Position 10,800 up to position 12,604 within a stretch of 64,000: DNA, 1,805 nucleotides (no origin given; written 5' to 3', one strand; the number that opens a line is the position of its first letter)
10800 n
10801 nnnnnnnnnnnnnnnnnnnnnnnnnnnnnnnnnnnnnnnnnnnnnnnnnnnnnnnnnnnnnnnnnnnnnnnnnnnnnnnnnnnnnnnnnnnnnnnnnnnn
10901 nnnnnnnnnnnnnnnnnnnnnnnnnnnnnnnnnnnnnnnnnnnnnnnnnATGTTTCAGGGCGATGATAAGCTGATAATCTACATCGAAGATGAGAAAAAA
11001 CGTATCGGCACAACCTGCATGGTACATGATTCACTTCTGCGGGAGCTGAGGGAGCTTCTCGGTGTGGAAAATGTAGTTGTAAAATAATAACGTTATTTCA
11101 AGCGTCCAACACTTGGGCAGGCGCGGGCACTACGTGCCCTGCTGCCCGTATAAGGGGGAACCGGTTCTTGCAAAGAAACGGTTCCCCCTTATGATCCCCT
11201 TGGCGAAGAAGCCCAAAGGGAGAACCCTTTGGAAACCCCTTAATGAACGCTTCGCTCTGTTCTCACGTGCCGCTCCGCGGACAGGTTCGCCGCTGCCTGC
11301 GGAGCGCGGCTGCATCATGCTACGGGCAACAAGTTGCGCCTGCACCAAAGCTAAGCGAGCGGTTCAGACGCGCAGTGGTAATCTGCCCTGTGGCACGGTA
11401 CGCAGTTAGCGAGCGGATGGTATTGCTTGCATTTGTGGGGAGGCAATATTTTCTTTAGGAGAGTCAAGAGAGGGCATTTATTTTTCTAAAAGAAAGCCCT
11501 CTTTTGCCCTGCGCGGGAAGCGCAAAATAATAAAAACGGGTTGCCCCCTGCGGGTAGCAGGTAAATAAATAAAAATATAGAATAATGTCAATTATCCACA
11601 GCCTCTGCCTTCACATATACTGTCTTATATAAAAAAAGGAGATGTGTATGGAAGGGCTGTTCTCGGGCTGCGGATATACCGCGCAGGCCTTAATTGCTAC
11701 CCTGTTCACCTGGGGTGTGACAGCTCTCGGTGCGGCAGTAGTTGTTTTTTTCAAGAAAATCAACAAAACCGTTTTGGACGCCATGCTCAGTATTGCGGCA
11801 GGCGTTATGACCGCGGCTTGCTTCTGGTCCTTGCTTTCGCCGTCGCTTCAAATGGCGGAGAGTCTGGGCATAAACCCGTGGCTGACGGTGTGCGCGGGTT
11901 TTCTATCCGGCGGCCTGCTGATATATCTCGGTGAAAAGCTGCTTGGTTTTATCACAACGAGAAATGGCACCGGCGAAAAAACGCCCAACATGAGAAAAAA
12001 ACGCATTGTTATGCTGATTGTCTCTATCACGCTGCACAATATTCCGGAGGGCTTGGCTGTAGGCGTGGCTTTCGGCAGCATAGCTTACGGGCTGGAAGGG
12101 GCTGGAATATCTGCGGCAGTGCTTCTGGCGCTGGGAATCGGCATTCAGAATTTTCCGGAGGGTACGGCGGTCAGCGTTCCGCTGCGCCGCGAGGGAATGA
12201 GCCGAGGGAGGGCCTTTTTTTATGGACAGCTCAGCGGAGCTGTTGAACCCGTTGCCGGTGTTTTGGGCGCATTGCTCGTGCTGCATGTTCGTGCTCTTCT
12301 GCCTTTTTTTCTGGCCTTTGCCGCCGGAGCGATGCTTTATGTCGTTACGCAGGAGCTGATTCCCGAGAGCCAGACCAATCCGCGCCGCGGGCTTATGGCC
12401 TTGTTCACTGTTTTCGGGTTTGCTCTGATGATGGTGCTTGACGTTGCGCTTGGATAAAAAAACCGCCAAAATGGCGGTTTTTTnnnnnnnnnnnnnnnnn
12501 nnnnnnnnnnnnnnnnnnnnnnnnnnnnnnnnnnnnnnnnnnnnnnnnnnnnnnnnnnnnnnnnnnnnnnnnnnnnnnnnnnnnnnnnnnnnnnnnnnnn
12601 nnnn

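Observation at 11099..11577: Unclassified ~0.5-kb hairpin-rich intergenic element (copy 1), paired with a near-twin 37 kb away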

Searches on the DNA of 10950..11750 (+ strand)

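Call 4: search_rna_families(source=window, start=10950, end=11750, threshold=evalue, max_evalue=10, show_alignments=3)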
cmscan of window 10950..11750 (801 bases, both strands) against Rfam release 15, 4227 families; matches with E-value up to 10: 9.
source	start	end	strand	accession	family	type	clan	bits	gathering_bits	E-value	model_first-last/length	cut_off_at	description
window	11270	11307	+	RF03265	mir-1460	Gene; miRNA;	-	19.3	74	2.2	1-91/91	no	mir-1460 microRNA precursor family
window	11150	11192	-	RF03959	mir-303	Gene; miRNA;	-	18.6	77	2.8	14-57/70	no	mir-303 microRNA precursor family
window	11152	11188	+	RF00964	mir-938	Gene; miRNA;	-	16.2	84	3.6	1-81/81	no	mir-938 microRNA precursor family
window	11459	11511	+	RF03598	MIR6024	Gene; miRNA;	-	15.4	72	5.8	1-99/99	no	MIR6024 microRNA precursor family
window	11465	11508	+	RF03474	mir-4766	Gene; miRNA;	-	15.2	72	8.6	1-56/56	no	mir-4766 microRNA precursor family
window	11255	11339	-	RF01740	gyrA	Cis-reg;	-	14.5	45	2.2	1-88/88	no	gyrA RNA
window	11098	11234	-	RF00566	SNORA35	Gene; snRNA; snoRNA; HACA-box;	CL00034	14.4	39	6.1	1-129/129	no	Small nucleolar RNA SNORA35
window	11499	11527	-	RF03156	L31-Firmicutes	Cis-reg; leader;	CL00118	13.6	33.3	5.8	1-32/32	no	L31-Firmicutes ribosomal protein leader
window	11511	11561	+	RF00195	RsmY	Gene; sRNA;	CL00106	11.6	57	3.2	10-67/121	no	RsmY RNA family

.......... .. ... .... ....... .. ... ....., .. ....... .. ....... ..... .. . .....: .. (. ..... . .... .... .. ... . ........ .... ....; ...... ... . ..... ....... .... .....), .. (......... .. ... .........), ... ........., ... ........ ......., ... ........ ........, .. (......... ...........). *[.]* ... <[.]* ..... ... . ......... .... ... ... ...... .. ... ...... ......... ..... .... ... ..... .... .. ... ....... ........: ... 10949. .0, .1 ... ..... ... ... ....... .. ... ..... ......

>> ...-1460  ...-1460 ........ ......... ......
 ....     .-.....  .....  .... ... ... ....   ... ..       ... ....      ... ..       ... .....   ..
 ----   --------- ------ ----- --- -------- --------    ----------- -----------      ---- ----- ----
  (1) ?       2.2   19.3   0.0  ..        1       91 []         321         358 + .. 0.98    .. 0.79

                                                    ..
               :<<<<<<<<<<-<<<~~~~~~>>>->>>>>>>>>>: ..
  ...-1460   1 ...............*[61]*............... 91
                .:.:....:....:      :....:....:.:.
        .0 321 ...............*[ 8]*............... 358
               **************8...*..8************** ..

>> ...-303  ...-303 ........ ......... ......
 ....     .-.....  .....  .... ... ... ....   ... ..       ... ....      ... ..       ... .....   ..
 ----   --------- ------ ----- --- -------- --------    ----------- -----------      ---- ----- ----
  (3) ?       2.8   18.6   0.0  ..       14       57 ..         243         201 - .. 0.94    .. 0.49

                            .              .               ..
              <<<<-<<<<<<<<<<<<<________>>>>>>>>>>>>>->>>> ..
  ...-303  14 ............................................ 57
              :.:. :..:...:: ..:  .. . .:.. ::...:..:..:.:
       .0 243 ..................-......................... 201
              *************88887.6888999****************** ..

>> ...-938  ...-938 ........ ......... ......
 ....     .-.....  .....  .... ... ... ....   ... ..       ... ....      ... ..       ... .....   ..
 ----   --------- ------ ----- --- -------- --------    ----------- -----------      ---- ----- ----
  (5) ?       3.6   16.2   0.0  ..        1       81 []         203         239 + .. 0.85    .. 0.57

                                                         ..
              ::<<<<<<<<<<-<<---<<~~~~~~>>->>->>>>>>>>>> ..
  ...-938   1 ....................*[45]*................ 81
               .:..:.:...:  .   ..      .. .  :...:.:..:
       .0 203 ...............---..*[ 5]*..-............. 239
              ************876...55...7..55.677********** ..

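Call 13: search_dna_similar(query=window:11090-11580:+, collection=plasmids, mode=distant)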
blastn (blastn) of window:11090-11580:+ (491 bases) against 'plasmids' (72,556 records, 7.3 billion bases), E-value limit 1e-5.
No match.

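Call 14: search_dna_similar(query=window:11090-11580:+, collection=phages, mode=distant)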
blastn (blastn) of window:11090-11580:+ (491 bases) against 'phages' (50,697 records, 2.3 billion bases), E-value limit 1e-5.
No match.

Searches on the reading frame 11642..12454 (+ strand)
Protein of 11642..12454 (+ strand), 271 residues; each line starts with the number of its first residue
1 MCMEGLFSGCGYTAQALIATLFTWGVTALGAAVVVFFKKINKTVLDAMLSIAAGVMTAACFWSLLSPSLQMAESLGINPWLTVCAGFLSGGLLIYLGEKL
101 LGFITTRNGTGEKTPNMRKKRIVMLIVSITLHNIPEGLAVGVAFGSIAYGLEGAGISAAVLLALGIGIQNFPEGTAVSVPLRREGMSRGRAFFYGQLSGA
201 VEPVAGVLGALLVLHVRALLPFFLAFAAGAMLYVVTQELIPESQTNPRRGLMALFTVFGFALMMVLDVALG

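Call 15: find_encoding_contigs(protein=window:11642-12454:+, flank=3000, max_places=10)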
Protein window:11642-12454:+ (271 aa): no gene with exactly this product is on record in the collection.

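Call 20: find_homologous_proteins(query=window:11642-12454:+, max_evalue=1e-30)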
Query window:11642-12454:+ (271 aa): 8000 proteins with E <= 1e-30 among 8000 candidates; the best 120 are listed.
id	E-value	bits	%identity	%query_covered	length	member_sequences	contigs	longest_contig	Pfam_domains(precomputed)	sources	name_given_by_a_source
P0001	4.0e-165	566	100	99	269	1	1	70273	PF02535.29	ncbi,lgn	-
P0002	1.6e-119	416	74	99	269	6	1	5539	PF02535.29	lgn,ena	-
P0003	6.4e-119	414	74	99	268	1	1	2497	PF02535.29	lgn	-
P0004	2.1e-116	406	73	99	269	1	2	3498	PF02535.29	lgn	-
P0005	4.0e-116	405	73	99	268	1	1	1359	PF02535.29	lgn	-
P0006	6.8e-114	398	71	99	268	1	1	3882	PF02535.29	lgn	-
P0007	9.0e-111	388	69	99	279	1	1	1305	PF02535.29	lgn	-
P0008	1.3e-110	387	70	98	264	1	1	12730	PF02535.29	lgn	-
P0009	4.3e-110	385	69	99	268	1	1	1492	PF02535.29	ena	-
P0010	5.6e-110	385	70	95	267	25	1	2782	PF02535.29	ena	-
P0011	5.9e-109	382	68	98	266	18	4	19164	PF02535.29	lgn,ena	-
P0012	6.2e-109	382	66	99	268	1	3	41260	PF02535.29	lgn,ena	-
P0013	1.0e-108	381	70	95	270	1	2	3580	PF02535.29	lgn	-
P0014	1.0e-108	381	66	99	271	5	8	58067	PF02535.29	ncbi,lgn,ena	-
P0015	1.8e-108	380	71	94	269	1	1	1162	PF02535.29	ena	-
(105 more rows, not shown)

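Call 21: find_encoding_contigs(protein=P0001, flank=10000, max_places=5)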
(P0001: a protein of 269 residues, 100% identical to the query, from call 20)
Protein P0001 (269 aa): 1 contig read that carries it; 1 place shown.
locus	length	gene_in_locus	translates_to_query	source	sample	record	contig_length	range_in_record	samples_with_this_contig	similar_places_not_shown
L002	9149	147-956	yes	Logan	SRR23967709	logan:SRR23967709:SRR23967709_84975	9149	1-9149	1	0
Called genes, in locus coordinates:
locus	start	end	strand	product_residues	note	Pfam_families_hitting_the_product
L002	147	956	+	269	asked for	PF02535:Zip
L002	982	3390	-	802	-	PF00005:ABC_tran, PF02463:SMC_N (faint), PF13191:AAA_16 (faint), PF00005:ABC_tran, PF13304:AAA_21, PF07155:ECF-ribofla_trS, PF20221:DUF6580 (weak), PF12822:ECF_trnsprt (weak), +4 more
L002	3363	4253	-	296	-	PF02361:CbiQ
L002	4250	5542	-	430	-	PF00432:Prenyltrans, PF14478:DUF4430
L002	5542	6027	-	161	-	PF14478:DUF4430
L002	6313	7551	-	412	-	PF03706:LPG_synthase_TM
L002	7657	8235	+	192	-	PF12917:YfbR-like, PF13023:HD_3, PF01966:HD (weak)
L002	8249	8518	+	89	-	PF01842:ACT, PF13740:ACT_6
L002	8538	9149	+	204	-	?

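Call 29: find_encoding_contigs(protein=P0002, flank=10000, max_places=4)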
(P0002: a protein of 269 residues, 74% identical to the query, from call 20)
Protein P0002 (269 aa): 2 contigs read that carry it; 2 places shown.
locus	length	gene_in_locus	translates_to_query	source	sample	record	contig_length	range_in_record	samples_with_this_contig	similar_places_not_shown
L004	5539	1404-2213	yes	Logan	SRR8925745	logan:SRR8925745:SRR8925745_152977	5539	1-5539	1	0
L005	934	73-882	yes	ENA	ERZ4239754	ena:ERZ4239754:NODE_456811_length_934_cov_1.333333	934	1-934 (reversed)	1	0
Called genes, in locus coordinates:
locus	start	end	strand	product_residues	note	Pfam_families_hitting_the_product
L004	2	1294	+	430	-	?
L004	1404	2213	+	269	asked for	PF02535:Zip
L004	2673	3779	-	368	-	PF03706:LPG_synthase_TM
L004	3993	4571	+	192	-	PF12917:YfbR-like, PF13023:HD_3, PF01966:HD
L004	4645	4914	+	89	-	PF01842:ACT, PF13740:ACT_6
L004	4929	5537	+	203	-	?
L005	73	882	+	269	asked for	PF02535:Zip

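Call 30: find_encoding_contigs(protein=P0008, flank=10000, max_places=4)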
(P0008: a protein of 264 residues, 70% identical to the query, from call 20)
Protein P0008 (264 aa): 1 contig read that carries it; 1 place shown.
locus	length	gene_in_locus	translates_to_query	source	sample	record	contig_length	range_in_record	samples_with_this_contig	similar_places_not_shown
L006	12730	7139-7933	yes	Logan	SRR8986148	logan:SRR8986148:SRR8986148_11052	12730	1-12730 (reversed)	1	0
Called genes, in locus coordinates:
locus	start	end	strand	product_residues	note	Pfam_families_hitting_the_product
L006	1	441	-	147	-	?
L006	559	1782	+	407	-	-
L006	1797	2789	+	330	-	-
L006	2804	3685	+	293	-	PF01073:3Beta_HSD, PF01370:Epimerase, PF02719:Polysacc_synt_2 (weak), PF04321:RmlD_sub_bind, PF08659:KR (faint), PF16363:GDP_Man_Dehyd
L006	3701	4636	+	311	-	PF01073:3Beta_HSD, PF01370:Epimerase, PF02719:Polysacc_synt_2, PF04321:RmlD_sub_bind, PF05368:NmrA (weak), PF16363:GDP_Man_Dehyd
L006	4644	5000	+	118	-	PF14667:Polysacc_synt_C, PF05899:Cupin_3 (weak), PF07883:Cupin_2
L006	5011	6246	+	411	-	PF00483:NTP_transferase, PF12804:NTP_transf_3, PF13419:HAD_2 (faint), PF00702:Hydrolase (faint), PF08645:PNK3P, PF13242:Hydrolase_like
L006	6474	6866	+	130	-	-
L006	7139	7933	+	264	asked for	PF02535:Zip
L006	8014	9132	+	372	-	-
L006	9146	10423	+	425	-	PF04536:TPM_phosphatase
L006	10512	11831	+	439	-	PF13421:Band_7_1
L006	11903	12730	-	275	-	?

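Call 36: list_cluster_members(proteins=[P0001, P0002])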
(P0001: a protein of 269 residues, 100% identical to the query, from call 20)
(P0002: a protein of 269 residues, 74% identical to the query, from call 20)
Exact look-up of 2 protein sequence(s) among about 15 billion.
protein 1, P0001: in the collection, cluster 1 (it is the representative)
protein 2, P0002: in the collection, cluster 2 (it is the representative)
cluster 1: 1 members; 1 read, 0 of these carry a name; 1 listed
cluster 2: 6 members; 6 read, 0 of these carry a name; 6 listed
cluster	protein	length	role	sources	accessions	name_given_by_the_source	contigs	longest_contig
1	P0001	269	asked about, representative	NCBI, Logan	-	-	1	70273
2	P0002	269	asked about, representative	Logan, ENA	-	-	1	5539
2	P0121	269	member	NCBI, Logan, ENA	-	-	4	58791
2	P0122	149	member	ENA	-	-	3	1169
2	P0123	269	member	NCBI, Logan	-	-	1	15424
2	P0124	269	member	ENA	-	-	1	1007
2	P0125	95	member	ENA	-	-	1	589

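Call 37: find_encoding_contigs(protein=P0121, flank=10000, max_places=4)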
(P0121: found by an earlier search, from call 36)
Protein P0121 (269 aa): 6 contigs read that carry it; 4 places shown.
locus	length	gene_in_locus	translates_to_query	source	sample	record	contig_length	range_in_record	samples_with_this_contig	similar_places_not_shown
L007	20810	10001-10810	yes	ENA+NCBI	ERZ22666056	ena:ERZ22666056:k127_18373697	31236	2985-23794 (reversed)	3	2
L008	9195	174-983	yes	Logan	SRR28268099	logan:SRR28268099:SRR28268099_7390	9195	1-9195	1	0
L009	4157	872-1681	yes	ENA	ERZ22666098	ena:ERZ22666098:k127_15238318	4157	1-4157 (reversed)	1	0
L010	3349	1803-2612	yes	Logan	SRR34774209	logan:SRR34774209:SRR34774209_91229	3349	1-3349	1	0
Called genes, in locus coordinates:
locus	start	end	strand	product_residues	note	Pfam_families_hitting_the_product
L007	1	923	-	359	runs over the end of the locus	PF03444:WHD_HrcA (faint), PF01628:HrcA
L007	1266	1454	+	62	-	PF00830:Ribosomal_L28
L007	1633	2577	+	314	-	PF02603:Hpr_kinase_N, PF07475:Hpr_kinase_C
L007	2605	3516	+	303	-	PF01565:FAD_binding_4, PF02873:MurB_C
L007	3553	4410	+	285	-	PF03668:RapZ-like_N, PF22740:PapZ_C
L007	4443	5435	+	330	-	PF01933:CofD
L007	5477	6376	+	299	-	PF14528:LAGLIDADG_3 (faint), PF14527:LAGLIDADG_WhiA, PF02650:HTH_WhiA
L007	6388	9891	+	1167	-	PF02811:PHP, PF07733:DNA_pol3_alpha, PF17657:DNA_pol3_finger, PF14579:HHH_6, PF01336:tRNA_anti-codon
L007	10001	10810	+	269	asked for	PF02535:Zip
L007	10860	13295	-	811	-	PF00005:ABC_tran, PF02463:SMC_N (faint), PF13304:AAA_21 (weak), PF00005:ABC_tran, PF13304:AAA_21 (weak), PF07155:ECF-ribofla_trS, PF12822:ECF_trnsprt, PF20221:DUF6580 (weak), +5 more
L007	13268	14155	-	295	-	-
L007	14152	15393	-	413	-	PF14478:DUF4430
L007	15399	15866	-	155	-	PF14478:DUF4430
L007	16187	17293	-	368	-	PF03706:LPG_synthase_TM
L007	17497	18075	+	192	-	PF12917:YfbR-like, PF13023:HD_3, PF01966:HD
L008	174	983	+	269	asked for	PF02535:Zip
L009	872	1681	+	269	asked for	PF02535:Zip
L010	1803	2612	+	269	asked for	PF02535:Zip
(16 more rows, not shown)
